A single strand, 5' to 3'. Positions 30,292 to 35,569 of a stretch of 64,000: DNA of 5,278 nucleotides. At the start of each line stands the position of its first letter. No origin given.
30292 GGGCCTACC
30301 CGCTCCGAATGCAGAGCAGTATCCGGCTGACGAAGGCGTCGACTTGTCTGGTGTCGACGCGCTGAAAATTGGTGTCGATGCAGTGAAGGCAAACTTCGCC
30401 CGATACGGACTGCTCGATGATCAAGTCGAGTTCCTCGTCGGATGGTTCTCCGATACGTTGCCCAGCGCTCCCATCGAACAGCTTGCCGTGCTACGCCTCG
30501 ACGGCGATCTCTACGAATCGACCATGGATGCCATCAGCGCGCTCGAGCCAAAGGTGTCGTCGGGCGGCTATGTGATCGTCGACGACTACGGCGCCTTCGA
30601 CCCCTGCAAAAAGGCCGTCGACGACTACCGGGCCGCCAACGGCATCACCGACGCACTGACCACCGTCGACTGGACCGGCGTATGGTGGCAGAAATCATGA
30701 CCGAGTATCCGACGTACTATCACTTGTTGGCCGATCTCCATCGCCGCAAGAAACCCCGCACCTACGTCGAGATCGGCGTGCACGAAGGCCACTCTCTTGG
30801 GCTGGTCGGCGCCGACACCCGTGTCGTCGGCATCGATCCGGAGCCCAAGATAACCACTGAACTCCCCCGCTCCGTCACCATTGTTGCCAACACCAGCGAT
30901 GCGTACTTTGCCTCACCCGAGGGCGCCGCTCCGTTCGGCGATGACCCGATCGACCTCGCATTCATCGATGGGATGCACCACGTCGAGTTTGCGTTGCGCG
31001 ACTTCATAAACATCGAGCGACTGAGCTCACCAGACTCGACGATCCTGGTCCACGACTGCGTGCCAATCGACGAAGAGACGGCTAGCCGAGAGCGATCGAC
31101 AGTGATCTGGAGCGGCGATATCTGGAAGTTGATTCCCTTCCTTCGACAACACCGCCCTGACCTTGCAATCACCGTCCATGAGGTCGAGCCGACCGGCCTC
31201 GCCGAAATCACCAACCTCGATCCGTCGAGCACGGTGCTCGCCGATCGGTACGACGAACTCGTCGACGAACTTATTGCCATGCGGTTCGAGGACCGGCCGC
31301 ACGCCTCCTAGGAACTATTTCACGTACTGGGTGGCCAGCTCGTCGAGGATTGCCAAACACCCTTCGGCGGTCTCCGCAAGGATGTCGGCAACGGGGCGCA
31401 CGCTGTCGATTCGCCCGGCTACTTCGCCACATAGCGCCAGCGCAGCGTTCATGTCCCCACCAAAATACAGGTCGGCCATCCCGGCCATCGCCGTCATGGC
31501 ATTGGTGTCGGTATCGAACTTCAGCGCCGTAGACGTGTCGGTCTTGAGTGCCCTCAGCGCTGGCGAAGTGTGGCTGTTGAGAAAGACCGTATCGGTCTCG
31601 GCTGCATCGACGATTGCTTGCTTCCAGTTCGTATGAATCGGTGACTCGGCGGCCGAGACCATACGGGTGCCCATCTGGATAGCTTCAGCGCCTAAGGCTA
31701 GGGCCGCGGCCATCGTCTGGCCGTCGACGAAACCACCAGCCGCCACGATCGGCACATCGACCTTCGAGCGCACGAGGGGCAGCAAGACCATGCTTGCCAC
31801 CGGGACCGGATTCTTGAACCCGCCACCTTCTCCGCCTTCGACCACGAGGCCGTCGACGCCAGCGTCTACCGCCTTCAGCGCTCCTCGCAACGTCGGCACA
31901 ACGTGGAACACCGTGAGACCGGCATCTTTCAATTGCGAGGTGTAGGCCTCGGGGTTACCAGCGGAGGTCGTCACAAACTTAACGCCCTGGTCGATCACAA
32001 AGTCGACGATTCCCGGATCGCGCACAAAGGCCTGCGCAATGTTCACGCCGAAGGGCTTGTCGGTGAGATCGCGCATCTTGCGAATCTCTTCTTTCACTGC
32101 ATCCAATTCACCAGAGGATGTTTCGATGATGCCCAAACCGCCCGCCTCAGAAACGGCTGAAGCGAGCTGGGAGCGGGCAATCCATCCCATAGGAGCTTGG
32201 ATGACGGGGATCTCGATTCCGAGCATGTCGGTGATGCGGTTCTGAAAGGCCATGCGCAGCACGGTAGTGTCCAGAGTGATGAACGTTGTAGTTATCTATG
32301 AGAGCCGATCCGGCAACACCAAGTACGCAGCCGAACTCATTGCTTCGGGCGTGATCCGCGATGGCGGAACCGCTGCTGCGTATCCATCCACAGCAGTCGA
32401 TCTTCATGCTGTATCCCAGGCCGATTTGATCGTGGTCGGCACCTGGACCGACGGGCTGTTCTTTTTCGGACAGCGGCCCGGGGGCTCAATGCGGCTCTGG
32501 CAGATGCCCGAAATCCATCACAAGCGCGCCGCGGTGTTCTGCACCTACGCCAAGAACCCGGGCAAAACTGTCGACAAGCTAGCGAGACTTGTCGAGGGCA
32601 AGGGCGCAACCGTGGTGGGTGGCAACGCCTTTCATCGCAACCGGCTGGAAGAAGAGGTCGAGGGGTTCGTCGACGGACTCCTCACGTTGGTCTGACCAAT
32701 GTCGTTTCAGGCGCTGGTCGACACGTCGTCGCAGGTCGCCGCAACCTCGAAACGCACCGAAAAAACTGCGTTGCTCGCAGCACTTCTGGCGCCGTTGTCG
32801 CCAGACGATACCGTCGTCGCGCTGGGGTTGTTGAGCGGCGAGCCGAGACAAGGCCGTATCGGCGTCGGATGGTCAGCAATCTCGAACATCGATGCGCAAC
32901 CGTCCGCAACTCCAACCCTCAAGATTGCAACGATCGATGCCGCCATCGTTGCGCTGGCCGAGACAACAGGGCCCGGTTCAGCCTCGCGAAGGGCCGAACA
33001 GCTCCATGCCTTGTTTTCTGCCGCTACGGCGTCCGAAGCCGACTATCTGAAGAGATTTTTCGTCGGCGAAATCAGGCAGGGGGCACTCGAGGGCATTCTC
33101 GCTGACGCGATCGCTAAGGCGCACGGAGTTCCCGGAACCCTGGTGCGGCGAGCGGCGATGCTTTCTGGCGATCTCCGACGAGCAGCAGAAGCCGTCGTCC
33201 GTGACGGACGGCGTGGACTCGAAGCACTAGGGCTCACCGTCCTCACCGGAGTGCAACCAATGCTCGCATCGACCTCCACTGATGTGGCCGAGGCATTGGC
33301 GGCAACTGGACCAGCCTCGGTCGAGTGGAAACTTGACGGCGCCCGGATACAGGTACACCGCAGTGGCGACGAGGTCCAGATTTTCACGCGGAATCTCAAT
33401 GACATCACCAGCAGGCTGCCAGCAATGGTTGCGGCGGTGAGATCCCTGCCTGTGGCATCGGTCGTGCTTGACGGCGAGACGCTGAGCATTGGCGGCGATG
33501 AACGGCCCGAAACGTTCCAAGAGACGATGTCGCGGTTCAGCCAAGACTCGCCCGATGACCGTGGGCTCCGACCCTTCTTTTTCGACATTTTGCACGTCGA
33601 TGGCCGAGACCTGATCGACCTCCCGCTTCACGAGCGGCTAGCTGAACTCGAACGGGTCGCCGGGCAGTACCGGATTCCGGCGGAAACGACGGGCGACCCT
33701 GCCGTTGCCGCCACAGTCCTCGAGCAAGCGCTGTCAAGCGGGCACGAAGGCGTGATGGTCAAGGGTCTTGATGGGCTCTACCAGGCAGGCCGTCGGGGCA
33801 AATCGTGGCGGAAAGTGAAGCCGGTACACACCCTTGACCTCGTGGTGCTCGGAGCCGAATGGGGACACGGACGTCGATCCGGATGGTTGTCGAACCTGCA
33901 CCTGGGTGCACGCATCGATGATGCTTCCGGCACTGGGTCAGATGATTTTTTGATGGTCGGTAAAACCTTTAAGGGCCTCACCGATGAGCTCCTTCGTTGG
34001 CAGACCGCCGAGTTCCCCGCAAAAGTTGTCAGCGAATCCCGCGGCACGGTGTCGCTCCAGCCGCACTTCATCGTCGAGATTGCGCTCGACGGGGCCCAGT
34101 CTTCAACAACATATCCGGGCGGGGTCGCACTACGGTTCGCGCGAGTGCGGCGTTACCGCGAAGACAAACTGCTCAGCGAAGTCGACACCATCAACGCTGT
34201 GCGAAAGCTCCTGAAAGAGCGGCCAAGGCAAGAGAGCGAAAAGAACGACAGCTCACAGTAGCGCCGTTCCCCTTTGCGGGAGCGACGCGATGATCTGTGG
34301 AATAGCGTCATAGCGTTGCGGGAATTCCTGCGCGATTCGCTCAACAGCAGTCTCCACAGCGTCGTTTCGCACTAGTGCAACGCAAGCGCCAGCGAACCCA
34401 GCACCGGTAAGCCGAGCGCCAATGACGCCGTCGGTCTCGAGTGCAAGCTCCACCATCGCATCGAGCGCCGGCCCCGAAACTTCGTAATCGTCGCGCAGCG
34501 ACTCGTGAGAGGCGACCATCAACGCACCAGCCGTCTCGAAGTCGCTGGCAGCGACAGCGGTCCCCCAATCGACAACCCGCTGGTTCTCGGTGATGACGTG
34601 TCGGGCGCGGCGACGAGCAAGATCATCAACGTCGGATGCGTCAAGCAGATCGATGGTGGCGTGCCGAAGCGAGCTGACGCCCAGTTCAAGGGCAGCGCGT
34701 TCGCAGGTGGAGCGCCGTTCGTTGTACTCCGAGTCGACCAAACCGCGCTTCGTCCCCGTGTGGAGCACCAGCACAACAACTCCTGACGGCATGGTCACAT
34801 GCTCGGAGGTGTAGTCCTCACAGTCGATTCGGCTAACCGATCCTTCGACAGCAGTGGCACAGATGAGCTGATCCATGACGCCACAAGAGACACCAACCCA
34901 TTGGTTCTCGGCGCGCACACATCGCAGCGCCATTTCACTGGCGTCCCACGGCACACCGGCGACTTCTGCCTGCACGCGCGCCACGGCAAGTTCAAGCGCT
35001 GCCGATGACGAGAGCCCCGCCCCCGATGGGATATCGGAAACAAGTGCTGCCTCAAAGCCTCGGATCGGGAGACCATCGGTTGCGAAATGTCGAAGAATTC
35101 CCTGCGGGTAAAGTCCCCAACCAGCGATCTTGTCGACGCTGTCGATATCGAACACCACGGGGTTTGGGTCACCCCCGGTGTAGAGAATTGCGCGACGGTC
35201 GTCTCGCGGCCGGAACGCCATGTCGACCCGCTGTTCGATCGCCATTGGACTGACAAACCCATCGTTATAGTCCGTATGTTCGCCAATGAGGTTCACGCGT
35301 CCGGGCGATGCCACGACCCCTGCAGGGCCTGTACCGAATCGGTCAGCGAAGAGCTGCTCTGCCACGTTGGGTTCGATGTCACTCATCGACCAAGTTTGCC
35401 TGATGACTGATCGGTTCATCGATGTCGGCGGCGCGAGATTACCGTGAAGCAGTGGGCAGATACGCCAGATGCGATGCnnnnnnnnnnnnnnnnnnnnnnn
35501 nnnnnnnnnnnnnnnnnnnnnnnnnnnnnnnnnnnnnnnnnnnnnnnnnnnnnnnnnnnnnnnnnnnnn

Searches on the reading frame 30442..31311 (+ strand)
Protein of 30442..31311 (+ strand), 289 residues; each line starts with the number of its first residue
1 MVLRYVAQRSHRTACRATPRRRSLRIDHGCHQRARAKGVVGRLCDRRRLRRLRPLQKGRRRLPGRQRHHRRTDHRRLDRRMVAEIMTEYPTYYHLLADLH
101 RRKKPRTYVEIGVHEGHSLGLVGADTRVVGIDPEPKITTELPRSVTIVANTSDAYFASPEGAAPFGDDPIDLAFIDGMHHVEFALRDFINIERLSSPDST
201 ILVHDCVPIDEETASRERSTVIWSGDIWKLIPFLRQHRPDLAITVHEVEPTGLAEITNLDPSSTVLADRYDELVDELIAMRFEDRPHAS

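Call 9: search_protein_families(library=pfam, proteins=[window:30442-31311:+], max_evalue=0.001)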
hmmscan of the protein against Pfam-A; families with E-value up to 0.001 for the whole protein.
window:30442-31311:+ (289 aa): 1 family
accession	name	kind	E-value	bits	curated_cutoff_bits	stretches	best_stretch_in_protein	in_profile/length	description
PF13578.12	Methyltransf_24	-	5.9e-12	46.8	26.3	1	109-206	1-105/105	Methyltransferase domain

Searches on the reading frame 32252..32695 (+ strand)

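Call 9: search_protein_families(library=pfam, proteins=[window:32252-32695:+], max_evalue=0.001)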
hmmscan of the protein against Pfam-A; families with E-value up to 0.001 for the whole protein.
window:32252-32695:+ (147 aa): 2 families
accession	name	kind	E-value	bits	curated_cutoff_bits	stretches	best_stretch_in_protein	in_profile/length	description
PF12641.12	Flavodoxin_3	-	1.9e-06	28.3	27.5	1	14-100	2-78/160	Flavodoxin domain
PF00258.30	Flavodoxin_1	-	4.3e-05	24.2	25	1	14-123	1-122/143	Flavodoxin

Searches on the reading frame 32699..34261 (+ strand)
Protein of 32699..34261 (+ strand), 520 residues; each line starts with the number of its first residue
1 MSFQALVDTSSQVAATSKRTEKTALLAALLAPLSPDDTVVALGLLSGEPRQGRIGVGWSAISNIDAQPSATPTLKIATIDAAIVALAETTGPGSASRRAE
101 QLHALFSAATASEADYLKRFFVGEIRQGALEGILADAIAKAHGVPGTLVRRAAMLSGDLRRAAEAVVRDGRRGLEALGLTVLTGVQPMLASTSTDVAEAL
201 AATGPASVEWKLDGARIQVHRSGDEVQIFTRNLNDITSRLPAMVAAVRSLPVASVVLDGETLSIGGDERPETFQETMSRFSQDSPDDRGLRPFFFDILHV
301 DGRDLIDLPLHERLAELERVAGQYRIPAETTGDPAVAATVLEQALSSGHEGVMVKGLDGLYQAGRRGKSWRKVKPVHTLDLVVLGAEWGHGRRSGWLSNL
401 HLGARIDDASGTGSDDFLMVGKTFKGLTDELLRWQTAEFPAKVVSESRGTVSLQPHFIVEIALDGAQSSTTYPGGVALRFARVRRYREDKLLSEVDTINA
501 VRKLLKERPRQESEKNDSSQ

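Call 9: search_protein_families(library=pfam, proteins=[window:32699-34261:+], max_evalue=0.001)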
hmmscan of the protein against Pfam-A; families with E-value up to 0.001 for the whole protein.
window:32699-34261:+ (520 aa): 3 families
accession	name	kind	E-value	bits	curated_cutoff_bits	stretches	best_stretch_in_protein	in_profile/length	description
PF01068.26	DNA_ligase_A_M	-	7.4e-42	143.8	26.2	1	187-374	1-204/204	ATP dependent DNA ligase domain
PF04675.19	DNA_ligase_A_N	-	5.9e-12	46.6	24.6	1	69-139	104-174/174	DNA ligase N terminus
PF04679.21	DNA_ligase_A_C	-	2.5e-07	31.5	27.5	1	393-490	1-94/94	ATP dependent DNA ligase C terminal region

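Call 60: search_protein_families(library=padloc, proteins=[window:32699-34261:+], max_evalue=0.00001)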
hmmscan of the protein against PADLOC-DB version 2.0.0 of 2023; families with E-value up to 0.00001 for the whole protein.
window:32699-34261:+ (520 aa): 0 families

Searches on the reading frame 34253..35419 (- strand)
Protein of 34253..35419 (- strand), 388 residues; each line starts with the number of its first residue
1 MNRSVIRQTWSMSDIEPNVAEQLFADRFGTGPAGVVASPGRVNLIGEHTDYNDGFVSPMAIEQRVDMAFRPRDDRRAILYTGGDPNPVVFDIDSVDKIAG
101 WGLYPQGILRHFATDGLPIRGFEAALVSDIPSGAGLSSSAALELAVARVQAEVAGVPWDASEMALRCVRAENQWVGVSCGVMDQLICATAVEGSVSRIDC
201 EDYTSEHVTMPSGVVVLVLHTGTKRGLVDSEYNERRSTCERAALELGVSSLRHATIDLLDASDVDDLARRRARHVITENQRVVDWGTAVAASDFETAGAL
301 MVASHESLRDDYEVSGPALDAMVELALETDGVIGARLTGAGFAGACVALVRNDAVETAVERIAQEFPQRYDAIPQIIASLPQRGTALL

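Call 9: search_protein_families(library=pfam, proteins=[window:34253-35419:-], max_evalue=0.001)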
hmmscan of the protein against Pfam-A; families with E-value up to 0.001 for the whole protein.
window:34253-35419:- (388 aa): 3 families
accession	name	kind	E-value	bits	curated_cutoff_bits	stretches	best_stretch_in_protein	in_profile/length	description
PF10509.15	GalKase_gal_bdg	-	3.8e-21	74.8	23.1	1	23-71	2-49/49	Galactokinase galactose-binding signature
PF00288.32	GHMP_kinases_N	-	5.7e-15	55.7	22.3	1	108-188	6-84/87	GHMP kinases N terminal domain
PF08544.19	GHMP_kinases_C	-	2.5e-10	41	21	1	288-367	4-84/85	GHMP kinases C terminal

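Call 61: find_homologous_proteins(query=window:34253-35419:-, max_evalue=1e-60)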
Query window:34253-35419:- (388 aa): 7156 proteins with E <= 1e-60 among 8000 candidates; the best 120 are listed.
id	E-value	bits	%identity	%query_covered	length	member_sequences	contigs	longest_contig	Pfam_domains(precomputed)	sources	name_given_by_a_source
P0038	1.4e-244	829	100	97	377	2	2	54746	PF10509.16,PF00288.33,PF08544.19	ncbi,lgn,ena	-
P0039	8.2e-175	599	72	95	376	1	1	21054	PF10509.16,PF00288.33,PF08544.19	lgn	-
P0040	1.3e-171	589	71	97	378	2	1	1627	PF10509.16,PF00288.33,PF08544.19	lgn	-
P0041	4.4e-171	587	71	95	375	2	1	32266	PF10509.16,PF00288.33,PF08544.19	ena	-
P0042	8.7e-147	507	63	95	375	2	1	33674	PF10509.16,PF00288.33,PF08544.19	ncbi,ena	-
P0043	7.0e-142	491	61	95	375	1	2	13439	PF10509.16,PF00288.33,PF08544.19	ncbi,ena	ncbi:MAG: galactokinase [Acidimicrobiales bacterium]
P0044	2.7e-111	390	56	90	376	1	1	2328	PF10509.16,PF00288.33,PF08544.19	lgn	-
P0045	9.9e-104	365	52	93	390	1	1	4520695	PF10509.16,PF00288.33,PF08544.19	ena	-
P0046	5.1e-102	360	51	94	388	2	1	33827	PF10509.16,PF00288.33,PF08544.19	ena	-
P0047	8.7e-102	359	52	94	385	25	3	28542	PF10509.16,PF00288.33,PF08544.19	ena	-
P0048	2.5e-101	358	52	94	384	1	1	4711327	PF10509.16,PF00288.33,PF08544.19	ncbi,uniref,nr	ncbi:galactokinase [Rubrivirga marina]|uniref:Galactokinase n=1 Tax=Rubrivirga marina TaxID=1196024 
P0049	1.6e-100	355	51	97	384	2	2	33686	PF10509.16,PF00288.33,PF08544.19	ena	-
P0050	3.9e-100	354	50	93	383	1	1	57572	PF10509.16,PF00288.33,PF08544.19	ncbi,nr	ncbi:MAG: galactokinase [Pirellulales bacterium]|nr:galactokinase [Pirellulales bacterium]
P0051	5.7e-100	353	49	93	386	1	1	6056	PF10509.16,PF00288.33,PF08544.19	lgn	-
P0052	1.3e-99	352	51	89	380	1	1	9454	PF10509.16,PF00288.33,PF08544.19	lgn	-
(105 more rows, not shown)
